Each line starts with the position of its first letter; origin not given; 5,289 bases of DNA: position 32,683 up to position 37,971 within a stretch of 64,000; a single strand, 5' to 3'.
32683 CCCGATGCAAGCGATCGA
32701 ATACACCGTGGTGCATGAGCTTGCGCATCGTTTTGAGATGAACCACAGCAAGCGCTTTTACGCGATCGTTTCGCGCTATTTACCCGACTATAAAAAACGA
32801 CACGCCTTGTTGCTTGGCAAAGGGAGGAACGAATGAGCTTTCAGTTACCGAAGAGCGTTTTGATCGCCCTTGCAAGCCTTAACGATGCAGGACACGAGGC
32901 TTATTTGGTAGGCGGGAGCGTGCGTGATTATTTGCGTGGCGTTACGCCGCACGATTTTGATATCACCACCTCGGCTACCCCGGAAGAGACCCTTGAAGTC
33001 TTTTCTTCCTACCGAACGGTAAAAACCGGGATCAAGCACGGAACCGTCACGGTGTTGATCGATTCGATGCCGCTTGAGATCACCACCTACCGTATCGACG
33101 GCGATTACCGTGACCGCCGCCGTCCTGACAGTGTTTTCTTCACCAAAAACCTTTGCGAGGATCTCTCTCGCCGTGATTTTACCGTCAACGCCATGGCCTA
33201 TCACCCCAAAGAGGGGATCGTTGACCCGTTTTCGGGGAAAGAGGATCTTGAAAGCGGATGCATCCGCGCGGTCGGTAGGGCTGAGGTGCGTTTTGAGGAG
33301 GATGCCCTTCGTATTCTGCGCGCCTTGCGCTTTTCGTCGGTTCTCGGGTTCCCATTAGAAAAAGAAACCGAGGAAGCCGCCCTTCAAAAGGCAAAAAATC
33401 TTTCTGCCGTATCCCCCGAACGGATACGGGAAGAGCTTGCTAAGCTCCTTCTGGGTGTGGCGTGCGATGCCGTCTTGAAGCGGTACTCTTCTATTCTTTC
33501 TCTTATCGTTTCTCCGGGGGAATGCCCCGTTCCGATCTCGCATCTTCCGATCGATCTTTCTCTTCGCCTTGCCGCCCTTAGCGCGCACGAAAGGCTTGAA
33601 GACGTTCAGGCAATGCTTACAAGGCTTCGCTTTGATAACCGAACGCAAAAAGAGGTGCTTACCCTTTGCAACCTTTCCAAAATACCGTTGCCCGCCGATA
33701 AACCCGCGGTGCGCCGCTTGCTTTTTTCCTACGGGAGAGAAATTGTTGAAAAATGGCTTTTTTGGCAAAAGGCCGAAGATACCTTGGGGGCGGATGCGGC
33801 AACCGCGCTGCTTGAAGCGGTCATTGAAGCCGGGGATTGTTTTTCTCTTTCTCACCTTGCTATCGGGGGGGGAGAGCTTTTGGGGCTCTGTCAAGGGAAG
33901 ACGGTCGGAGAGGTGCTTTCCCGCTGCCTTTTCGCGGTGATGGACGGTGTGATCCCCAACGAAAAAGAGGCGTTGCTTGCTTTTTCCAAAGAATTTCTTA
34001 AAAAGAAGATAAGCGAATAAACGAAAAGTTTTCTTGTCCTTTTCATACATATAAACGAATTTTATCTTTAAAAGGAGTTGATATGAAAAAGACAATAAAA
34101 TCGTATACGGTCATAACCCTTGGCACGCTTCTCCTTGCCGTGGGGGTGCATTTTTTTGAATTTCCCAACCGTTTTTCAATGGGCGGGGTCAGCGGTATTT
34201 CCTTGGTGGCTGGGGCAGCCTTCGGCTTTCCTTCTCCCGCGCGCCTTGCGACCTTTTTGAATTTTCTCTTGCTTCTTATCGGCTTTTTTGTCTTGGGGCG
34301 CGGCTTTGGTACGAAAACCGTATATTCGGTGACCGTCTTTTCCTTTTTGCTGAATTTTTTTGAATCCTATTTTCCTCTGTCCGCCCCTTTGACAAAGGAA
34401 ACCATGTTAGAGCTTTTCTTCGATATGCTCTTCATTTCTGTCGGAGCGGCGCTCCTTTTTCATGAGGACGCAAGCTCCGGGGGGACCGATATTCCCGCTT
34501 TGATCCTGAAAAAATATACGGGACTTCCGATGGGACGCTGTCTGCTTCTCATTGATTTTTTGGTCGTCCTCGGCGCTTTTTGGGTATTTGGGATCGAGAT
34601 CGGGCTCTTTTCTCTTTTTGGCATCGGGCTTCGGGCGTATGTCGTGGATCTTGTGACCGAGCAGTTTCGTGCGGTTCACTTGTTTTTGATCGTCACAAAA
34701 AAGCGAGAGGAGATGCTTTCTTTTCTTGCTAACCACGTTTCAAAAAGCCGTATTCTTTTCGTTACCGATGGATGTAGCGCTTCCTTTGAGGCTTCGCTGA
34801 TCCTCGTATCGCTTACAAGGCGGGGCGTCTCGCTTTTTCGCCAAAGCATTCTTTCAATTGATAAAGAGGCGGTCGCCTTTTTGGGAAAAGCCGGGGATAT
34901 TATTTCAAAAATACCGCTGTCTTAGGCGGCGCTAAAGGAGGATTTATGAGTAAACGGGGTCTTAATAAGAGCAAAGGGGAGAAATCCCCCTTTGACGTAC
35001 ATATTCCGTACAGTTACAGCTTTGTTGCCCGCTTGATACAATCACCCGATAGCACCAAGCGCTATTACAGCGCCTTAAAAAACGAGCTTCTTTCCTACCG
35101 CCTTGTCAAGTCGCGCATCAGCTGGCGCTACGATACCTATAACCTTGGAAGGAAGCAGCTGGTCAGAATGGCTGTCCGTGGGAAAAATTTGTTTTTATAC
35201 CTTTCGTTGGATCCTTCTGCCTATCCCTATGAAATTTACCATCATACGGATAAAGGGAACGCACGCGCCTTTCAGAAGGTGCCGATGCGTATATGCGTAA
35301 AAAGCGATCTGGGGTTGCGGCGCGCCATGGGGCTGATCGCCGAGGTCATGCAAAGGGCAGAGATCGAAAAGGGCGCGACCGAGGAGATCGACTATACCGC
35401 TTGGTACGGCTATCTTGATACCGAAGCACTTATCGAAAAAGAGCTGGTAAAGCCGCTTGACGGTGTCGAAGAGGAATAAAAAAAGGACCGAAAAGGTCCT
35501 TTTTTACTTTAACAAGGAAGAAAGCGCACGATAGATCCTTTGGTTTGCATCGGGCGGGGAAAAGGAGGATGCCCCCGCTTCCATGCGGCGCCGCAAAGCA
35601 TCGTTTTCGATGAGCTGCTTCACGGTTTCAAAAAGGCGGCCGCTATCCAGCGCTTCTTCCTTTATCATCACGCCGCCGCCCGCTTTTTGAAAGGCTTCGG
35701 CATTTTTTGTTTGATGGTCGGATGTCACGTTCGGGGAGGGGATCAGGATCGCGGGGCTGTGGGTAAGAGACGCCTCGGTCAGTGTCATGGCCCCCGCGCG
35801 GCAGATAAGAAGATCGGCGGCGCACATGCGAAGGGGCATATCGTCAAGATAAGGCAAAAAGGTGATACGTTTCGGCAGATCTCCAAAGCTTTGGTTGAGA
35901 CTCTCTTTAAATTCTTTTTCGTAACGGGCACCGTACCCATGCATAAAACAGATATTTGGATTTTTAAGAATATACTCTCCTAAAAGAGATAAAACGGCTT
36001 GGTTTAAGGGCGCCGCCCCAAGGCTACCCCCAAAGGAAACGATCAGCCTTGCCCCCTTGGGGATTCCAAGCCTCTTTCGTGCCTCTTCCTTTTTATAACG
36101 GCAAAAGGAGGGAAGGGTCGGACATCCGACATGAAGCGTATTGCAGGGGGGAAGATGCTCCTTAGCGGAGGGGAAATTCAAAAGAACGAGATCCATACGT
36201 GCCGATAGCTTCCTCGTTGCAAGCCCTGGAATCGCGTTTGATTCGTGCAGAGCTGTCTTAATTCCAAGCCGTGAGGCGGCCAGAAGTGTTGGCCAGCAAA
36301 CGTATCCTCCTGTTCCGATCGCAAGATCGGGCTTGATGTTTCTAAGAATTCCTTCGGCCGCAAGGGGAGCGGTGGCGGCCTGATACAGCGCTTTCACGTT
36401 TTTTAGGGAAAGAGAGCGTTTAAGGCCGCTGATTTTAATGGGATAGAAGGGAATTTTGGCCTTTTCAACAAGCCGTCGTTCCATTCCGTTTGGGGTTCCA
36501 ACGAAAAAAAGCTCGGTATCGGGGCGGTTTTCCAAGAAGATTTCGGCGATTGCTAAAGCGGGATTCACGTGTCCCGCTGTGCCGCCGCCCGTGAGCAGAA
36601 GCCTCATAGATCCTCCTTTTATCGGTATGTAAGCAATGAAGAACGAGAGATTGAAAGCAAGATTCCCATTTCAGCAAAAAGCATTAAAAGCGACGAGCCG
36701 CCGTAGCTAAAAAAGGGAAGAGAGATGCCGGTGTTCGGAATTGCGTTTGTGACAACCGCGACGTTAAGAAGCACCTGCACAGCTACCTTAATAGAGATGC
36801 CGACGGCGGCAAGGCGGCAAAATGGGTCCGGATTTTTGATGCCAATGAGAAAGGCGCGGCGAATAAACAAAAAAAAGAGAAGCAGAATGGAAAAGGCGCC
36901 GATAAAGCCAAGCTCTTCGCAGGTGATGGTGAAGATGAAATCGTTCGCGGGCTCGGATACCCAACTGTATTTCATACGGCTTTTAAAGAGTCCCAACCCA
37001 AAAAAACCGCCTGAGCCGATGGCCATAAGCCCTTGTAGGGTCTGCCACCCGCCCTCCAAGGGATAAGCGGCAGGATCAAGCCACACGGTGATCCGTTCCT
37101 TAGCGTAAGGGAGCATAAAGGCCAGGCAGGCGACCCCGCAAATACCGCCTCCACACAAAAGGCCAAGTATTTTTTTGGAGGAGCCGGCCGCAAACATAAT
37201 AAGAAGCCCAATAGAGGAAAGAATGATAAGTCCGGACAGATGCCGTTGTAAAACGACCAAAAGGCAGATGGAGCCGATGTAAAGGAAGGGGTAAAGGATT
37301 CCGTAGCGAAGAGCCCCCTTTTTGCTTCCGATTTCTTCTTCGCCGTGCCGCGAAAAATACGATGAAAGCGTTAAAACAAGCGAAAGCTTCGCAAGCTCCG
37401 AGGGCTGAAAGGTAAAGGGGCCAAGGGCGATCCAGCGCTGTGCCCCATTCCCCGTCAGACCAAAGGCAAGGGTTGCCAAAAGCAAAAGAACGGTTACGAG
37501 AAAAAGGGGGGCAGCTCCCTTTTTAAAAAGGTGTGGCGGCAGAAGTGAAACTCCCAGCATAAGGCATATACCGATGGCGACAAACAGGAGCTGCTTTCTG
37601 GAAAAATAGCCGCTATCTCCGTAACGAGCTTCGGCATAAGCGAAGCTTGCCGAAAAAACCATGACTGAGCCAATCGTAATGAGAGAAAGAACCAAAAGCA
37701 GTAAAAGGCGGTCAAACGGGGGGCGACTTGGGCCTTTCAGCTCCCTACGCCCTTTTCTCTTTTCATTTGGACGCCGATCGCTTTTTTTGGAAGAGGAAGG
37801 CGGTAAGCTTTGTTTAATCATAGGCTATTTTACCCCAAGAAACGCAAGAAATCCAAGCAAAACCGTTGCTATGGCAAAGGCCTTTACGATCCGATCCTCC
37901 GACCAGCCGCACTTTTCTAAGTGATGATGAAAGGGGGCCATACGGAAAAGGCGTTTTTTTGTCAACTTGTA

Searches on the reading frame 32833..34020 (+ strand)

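Call 43: search_protein_families(library=ncbifam, proteins=[window:32833-34020:+], max_evalue=1e-40)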
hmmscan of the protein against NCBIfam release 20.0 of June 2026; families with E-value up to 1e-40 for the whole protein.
window:32833-34020:+ (395 aa): 3 families
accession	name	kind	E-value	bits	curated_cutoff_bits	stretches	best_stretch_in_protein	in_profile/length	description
NF009814.0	PRK13299.1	equivalog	1.4e-88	297.7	290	1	12-387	12-392/396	CCA tRNA nucleotidyltransferase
TIGR02692.1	tRNA_CCA_actino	equivalog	1.3e-48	165.8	438.8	1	12-210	18-222/466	CCA tRNA nucleotidyltransferase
TIGR01942.1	pcnB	subfamily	1.3e-44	152.7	305.65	1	13-217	22-227/425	polynucleotide adenylyltransferase PcnB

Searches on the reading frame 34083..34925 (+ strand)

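Call 43: search_protein_families(library=ncbifam, proteins=[window:34083-34925:+], max_evalue=1e-40)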
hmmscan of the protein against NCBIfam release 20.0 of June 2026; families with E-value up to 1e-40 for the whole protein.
window:34083-34925:+ (280 aa): 0 families

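Call 45: search_protein_families(library=ncbifam, proteins=[window:34083-34925:+], max_evalue=1e-10)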
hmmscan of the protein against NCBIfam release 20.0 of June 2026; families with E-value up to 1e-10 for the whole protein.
window:34083-34925:+ (280 aa): 0 families

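Call 87: search_protein_families(library=pfam, proteins=[window:34083-34925:+], max_evalue=0.001)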
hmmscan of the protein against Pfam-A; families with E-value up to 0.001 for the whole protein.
window:34083-34925:+ (280 aa): 1 family
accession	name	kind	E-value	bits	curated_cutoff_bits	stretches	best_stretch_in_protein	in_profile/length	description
PF02588.21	YitT_membrane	-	1.4e-48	165.5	24.3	1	8-213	2-202/205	Uncharacterised 5xTM membrane BCR, YitT family COG1284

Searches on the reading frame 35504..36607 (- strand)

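Call 43: search_protein_families(library=ncbifam, proteins=[window:35504-36607:-], max_evalue=1e-40)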
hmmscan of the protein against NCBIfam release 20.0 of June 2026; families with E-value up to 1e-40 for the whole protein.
window:35504-36607:- (367 aa): 2 families
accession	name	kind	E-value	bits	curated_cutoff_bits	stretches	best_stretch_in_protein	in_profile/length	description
TIGR01133.1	murG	equivalog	5.1e-76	256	250.25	1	1-361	6-352/353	undecaprenyldiphospho-muramoylpentapeptide beta-N-acetylglucosaminyltransferase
NF009102.0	PRK12446.1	equivalog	2.9e-41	141.6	339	1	3-337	4-327/352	undecaprenyldiphospho-muramoylpentapeptide beta-N-acetylglucosaminyltransferase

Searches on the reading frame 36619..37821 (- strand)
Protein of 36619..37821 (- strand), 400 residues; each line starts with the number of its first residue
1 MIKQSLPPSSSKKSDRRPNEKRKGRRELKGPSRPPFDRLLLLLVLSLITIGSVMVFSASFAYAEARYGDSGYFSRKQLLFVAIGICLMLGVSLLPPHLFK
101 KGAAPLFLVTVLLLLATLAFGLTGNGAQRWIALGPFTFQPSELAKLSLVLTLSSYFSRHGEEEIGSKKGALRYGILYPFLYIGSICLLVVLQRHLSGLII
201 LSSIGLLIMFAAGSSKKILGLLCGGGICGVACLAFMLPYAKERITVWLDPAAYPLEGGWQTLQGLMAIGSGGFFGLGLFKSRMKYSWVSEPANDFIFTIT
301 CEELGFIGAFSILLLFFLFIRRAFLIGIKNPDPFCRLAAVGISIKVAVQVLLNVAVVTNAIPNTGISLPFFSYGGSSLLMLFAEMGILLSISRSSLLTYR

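Call 43: search_protein_families(library=ncbifam, proteins=[window:36619-37821:-], max_evalue=1e-40)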
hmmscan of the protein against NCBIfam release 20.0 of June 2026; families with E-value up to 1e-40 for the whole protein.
window:36619-37821:- (400 aa): 6 families
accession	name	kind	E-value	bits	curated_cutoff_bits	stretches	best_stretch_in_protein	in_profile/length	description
TIGR02614.1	ftsW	equivalog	1.1e-96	324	337.5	1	37-394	1-356/357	putative lipid II flippase FtsW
TIGR02615.1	spoVE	exception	1.2e-94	317.7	448.8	1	37-393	1-354/354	stage V sporulation protein E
TIGR02210.1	rodA_shape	equivalog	3.6e-80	269.8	336.7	1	37-393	1-354/357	rod shape-determining protein RodA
NF008042.0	PRK10774.1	equivalog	2.7e-61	207.8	493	1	34-392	33-389/405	cell division protein FtsW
NF008060.0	PRK10794.1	equivalog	1.5e-53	182.1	590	1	37-392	17-360/370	peptidoglycan glycosyltransferase MrdB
NF037961.1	RodA_shape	subfamily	3.7e-44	151.7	150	0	240-383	248-399/415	rod shape-determining protein RodA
